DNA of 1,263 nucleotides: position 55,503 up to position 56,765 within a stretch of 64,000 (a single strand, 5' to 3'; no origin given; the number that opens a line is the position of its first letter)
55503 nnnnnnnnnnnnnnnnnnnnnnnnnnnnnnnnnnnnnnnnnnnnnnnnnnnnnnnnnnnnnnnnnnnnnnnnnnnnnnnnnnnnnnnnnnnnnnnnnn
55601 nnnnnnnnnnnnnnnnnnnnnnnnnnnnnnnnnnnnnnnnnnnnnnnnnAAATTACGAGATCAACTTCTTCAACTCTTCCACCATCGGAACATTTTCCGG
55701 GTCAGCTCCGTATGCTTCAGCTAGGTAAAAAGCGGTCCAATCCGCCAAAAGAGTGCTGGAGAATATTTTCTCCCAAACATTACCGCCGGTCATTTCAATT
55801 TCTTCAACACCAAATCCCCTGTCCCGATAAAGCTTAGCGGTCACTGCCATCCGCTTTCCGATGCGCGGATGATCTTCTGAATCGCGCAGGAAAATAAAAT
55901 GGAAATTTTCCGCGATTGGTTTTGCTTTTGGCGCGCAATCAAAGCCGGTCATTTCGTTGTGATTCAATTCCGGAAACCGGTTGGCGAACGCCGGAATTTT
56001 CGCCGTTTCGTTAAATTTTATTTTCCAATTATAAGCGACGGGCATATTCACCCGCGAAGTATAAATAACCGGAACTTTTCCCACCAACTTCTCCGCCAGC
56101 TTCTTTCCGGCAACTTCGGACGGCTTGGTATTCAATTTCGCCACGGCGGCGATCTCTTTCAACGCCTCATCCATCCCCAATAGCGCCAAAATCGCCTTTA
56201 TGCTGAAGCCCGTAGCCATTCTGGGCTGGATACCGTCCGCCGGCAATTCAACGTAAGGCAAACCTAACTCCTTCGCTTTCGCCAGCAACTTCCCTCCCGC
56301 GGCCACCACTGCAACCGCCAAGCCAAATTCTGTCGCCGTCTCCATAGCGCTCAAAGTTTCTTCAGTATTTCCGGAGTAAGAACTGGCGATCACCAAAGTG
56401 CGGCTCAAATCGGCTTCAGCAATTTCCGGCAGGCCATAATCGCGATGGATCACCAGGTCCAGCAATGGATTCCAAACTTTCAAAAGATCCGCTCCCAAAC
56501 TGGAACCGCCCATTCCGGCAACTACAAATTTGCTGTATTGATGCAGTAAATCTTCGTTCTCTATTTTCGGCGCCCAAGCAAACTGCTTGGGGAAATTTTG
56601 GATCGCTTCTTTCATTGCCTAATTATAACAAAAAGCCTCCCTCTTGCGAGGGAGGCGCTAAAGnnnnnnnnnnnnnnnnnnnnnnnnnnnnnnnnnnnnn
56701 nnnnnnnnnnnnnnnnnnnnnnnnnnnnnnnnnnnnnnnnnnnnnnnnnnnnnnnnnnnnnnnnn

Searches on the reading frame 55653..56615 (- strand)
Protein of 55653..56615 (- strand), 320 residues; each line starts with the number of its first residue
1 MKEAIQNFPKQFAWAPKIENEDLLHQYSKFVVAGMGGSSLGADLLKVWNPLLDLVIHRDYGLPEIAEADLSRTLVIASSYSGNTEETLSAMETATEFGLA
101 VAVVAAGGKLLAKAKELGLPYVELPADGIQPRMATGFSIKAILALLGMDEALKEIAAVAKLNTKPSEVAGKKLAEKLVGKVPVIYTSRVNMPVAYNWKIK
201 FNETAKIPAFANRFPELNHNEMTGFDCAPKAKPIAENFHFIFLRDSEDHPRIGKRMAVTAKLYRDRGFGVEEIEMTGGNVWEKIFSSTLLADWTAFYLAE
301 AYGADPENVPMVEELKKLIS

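Call 32: search_protein_families(library=pfam, proteins=[window:55653-56615:-], max_evalue=0.00001)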
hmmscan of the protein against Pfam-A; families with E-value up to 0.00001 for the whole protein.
window:55653-56615:- (320 aa): 1 family
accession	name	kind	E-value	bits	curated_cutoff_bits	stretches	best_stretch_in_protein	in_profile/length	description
PF10432.14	bact-PGI_C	-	8.5e-46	156.1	24.5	1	170-317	5-149/151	Bacterial phospho-glucose isomerase C-terminal SIS domain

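Call 72: search_protein_families(library=ncbifam, proteins=[window:55653-56612:-], max_evalue=1e-8)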
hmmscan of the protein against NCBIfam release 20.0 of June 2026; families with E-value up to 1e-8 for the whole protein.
window:55653-56612:- (319 aa): 6 families
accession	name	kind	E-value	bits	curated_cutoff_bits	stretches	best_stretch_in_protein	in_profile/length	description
NF006423.0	PRK08674.1-2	equivalog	6.9e-74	248.6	254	1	2-318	5-316/317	bifunctional phosphoglucose/phosphomannose isomerase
NF006426.0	PRK08674.1-6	subfamily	2.6e-71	240.3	295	1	2-316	18-347/354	bifunctional phosphoglucose/phosphomannose isomerase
TIGR02128.1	G6PI_arch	equivalog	1.1e-68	231.5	213.9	1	8-318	6-307/308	bifunctional phosphoglucose/phosphomannose isomerase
NF006425.0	PRK08674.1-5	equivalog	1.8e-63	214.6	471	1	2-317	21-352/358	bifunctional phosphoglucose/phosphomannose isomerase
NF006422.0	PRK08674.1-1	subfamily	3.8e-38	131.7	317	1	5-318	6-295/302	bifunctional phosphoglucose/phosphomannose isomerase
NF006424.0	PRK08674.1-3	equivalog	3.2e-26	92.6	730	1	27-316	51-350/355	bifunctional phosphoglucose/phosphomannose isomerase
